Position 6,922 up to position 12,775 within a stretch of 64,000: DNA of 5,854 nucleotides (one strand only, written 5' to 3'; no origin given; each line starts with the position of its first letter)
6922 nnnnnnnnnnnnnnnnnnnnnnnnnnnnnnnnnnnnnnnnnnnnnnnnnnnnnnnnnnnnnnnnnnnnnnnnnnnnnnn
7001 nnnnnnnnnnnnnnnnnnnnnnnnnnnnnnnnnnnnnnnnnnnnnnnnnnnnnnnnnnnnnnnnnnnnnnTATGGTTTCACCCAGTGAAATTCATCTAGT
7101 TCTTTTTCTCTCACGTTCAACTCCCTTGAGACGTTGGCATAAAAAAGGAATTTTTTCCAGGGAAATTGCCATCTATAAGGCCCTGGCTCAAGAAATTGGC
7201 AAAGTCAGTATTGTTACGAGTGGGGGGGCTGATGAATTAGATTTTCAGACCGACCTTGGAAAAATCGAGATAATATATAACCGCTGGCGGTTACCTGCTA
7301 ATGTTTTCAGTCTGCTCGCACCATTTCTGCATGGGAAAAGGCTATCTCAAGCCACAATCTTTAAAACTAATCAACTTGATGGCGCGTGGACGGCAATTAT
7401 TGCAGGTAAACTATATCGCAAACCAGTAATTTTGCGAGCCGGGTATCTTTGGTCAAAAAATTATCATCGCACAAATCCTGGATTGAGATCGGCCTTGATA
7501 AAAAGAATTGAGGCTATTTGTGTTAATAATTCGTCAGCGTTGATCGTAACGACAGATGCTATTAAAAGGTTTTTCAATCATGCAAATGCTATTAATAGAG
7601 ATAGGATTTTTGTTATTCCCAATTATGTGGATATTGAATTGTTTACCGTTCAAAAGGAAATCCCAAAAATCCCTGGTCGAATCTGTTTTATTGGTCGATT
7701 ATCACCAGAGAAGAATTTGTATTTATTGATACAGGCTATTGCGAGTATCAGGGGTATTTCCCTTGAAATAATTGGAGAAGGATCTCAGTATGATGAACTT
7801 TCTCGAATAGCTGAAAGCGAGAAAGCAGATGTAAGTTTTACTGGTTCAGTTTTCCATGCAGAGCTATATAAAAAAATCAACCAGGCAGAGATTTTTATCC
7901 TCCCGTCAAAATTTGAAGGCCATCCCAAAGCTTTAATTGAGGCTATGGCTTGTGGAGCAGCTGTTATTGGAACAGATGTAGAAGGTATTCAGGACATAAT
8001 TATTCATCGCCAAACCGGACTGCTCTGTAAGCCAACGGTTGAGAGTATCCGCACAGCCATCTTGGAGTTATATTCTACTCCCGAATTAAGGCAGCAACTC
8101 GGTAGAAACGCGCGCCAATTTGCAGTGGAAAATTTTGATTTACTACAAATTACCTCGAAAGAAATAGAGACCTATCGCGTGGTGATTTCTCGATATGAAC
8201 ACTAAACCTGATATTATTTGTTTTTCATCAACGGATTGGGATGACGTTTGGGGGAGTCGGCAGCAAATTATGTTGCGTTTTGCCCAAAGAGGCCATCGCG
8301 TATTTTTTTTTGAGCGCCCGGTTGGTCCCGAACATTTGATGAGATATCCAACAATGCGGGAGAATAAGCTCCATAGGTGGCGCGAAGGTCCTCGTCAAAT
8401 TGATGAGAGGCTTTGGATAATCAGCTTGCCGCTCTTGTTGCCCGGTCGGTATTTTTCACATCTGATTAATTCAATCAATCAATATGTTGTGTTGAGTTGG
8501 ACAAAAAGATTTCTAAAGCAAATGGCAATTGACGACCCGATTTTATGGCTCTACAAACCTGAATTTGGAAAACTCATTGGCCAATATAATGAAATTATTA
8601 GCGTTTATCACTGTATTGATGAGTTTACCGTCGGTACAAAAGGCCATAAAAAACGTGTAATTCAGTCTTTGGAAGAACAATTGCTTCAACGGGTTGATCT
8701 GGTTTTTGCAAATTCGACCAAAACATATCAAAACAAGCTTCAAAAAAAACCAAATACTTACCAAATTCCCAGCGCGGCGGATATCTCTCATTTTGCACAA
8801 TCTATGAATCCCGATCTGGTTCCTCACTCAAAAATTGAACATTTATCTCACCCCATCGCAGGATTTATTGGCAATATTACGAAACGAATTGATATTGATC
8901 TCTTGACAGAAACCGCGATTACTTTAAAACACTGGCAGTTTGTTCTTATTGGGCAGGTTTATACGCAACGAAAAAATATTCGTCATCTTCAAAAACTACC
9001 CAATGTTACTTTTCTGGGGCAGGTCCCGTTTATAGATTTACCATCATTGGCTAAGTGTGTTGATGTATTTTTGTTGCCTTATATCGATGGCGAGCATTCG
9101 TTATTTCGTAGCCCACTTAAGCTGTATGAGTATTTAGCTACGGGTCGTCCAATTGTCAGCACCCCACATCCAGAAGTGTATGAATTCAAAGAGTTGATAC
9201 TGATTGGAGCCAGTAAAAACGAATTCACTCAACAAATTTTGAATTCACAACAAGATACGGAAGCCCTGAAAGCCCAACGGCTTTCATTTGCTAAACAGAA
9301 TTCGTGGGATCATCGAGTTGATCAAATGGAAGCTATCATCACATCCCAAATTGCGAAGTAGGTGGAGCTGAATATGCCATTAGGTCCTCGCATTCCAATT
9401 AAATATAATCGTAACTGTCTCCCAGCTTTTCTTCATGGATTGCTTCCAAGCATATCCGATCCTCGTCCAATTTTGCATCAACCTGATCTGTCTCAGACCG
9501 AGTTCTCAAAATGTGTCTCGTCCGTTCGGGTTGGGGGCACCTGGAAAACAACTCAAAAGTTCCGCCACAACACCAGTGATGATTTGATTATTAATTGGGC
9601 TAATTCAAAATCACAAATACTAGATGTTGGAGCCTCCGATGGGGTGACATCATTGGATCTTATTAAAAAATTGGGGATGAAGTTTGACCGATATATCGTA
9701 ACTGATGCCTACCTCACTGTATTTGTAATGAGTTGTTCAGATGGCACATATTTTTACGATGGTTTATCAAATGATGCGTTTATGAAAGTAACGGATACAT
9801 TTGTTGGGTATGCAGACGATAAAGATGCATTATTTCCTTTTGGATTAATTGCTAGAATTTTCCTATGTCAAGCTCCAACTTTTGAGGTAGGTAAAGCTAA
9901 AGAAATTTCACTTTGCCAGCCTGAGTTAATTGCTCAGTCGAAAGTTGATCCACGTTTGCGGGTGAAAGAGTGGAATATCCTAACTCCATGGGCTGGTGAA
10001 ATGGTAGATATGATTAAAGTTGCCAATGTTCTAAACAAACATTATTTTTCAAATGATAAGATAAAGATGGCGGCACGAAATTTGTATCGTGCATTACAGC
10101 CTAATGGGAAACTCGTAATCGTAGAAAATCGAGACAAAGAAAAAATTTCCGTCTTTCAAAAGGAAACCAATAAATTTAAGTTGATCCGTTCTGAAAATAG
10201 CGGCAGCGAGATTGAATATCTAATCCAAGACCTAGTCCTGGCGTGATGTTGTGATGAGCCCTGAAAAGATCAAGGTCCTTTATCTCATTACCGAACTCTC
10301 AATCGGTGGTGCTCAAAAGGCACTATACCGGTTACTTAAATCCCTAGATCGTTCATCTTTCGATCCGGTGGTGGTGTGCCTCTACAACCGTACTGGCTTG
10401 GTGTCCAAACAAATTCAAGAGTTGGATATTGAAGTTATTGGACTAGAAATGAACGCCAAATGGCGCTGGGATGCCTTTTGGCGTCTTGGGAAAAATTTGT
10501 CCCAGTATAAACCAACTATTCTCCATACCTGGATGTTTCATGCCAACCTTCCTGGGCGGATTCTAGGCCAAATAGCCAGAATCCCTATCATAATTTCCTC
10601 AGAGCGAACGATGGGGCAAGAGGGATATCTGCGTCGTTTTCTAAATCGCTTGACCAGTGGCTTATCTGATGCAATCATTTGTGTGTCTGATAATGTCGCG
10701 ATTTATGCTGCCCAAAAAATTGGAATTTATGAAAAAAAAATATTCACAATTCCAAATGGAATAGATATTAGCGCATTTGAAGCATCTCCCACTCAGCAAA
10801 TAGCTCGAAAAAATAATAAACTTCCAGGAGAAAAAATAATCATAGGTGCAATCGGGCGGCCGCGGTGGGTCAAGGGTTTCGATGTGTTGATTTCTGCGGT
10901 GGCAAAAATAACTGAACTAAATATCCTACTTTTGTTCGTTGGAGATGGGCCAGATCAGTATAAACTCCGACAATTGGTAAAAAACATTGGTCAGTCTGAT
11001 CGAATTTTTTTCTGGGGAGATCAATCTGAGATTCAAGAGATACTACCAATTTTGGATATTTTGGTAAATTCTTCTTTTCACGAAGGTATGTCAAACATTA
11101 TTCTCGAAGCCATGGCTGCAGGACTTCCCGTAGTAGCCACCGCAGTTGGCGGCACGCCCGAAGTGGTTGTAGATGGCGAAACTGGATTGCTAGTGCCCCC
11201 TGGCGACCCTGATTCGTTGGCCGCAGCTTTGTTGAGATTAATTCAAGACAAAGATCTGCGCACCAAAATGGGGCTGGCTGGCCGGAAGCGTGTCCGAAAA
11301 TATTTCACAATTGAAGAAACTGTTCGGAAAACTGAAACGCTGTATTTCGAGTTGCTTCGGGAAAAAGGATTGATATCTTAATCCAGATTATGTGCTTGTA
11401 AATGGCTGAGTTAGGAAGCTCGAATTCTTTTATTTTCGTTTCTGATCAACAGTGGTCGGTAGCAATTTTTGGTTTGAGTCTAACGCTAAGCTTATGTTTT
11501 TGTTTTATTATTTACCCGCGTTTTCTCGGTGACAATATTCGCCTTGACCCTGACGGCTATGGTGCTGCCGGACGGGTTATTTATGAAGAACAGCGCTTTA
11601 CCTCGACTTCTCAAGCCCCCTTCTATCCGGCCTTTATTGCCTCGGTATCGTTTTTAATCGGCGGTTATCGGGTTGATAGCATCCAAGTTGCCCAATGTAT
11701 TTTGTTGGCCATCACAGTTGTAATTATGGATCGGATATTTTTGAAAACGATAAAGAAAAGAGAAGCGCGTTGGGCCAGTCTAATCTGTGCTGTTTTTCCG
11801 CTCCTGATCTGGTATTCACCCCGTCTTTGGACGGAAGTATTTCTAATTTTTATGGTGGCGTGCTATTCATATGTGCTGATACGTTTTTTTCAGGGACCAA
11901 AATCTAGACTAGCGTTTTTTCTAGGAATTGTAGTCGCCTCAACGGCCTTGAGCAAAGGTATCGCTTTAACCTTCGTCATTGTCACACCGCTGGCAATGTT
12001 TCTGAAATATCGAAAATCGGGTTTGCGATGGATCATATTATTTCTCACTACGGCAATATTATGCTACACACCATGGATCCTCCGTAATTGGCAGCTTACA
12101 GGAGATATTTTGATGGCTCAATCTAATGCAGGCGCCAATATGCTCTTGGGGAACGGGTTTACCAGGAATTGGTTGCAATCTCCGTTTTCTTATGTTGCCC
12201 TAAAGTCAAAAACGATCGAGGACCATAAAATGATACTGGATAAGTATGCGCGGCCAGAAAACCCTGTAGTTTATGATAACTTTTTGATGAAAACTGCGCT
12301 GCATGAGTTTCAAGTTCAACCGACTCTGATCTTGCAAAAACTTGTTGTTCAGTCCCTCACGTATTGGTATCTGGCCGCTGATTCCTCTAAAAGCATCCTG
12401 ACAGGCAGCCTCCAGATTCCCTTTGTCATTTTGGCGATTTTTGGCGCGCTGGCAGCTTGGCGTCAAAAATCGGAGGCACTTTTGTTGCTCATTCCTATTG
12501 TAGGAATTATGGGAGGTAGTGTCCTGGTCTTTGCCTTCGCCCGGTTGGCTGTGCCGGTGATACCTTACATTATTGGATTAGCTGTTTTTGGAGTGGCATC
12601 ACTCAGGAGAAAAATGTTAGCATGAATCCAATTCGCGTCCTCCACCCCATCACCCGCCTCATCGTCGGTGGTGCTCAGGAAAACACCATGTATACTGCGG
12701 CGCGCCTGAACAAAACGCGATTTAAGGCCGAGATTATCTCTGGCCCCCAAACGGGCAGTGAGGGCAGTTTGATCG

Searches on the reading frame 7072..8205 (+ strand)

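Call 41: search_protein_families(library=pfam, proteins=[window:7072-8205:+], max_evalue=0.00001)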
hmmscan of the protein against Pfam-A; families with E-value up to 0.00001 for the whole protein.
window:7072-8205:+ (377 aa): 4 families
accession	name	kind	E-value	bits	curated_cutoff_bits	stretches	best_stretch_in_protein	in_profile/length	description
PF00534.26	Glycos_transf_1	-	2.9e-34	118.5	26.4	1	194-349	8-171/172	Glycosyl transferases group 1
PF13692.12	Glyco_trans_1_4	-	1.1e-29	104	27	1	203-335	3-141/142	Glycosyl transferases group 1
PF13439.12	Glyco_transf_4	-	6.6e-12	46.2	28.5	1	35-189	12-169/170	Glycosyltransferase Family 4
PF13524.12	Glyco_trans_1_2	-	5.5e-09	36.6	25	1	219-354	5-132/144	Glycosyl transferase-like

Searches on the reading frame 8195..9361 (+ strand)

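Call 41: search_protein_families(library=pfam, proteins=[window:8195-9361:+], max_evalue=0.00001)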
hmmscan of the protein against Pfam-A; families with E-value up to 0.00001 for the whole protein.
window:8195-9361:+ (388 aa): 3 families
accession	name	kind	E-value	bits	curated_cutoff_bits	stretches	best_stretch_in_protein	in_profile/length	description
PF13692.12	Glyco_trans_1_4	-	7.2e-14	52.7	27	1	220-350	2-138/142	Glycosyl transferases group 1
PF13524.12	Glyco_trans_1_2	-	1.1e-07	32.3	25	1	239-379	7-143/144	Glycosyl transferase-like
PF00534.26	Glycos_transf_1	-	1.2e-06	28.6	26.4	1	219-327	15-126/172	Glycosyl transferases group 1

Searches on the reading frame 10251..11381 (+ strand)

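Call 41: search_protein_families(library=pfam, proteins=[window:10251-11381:+], max_evalue=0.00001)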
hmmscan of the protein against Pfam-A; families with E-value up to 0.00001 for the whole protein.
window:10251-11381:+ (376 aa): 5 families
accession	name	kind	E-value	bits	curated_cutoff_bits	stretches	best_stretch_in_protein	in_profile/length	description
PF00534.26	Glycos_transf_1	-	1.5e-40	139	26.4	1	183-347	3-172/172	Glycosyl transferases group 1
PF13692.12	Glyco_trans_1_4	-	9e-38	130.2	27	1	197-333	3-142/142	Glycosyl transferases group 1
PF13439.12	Glyco_transf_4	-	7.9e-19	68.7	28.5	1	18-174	1-169/170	Glycosyltransferase Family 4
PF13579.12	Glyco_trans_4_4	-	3.1e-14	54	29.7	1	19-170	1-158/158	Glycosyl transferase 4-like domain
PF13524.12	Glyco_trans_1_2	-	8.7e-08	32.7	25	1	281-360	64-141/144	Glycosyl transferase-like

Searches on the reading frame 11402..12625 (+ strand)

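Call 42: search_protein_families(library=pfam, proteins=[window:11402-12625:+], max_evalue=0.00001)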
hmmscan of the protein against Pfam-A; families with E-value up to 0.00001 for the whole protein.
window:11402-12625:+ (407 aa): 1 family
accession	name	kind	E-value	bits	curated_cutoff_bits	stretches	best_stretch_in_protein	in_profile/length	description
PF13231.12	PMT_2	-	7.2e-08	33.2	26.1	1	73-226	3-158/160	Dolichyl-phosphate-mannose-protein mannosyltransferase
